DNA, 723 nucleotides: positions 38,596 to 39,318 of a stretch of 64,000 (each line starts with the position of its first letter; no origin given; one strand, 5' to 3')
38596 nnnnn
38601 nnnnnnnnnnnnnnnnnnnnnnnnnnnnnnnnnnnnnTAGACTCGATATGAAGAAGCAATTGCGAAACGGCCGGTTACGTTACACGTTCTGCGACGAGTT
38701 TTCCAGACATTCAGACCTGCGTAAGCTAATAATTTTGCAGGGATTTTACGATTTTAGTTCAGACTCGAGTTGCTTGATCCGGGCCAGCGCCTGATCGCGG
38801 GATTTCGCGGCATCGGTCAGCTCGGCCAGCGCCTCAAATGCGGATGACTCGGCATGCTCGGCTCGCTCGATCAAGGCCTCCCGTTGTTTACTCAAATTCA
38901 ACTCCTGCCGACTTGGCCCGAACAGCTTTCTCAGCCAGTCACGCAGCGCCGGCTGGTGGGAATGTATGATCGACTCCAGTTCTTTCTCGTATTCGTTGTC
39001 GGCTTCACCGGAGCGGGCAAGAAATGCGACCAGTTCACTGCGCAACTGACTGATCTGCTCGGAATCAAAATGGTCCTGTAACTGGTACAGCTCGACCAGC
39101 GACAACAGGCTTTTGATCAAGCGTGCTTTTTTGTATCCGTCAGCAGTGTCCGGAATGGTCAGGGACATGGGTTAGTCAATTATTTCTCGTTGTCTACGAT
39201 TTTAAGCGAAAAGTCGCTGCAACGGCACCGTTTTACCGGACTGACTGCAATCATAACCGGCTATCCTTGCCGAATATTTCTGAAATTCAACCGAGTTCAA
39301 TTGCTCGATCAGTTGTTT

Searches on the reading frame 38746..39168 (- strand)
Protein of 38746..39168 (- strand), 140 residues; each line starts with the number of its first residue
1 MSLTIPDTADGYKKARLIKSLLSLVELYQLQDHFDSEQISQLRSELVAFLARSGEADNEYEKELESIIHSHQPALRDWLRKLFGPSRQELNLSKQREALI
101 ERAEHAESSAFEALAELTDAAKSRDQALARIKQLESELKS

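Call 3: search_protein_families(library=pfam, proteins=[window:38746-39168:-], max_evalue=0.01)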
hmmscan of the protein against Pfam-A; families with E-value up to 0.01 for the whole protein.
window:38746-39168:- (140 aa): 1 family
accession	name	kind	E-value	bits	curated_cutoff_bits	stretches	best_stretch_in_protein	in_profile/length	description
PF06400.16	Alpha-2-MRAP_N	-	0.0022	18.5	29.7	1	9-38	93-122/125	Alpha-2-macroglobulin RAP, N-terminal domain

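Call 4: search_protein_families(library=ncbifam, proteins=[window:38746-39168:-], max_evalue=0.01)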
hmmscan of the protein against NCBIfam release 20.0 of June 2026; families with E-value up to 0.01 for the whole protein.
window:38746-39168:- (140 aa): 0 families
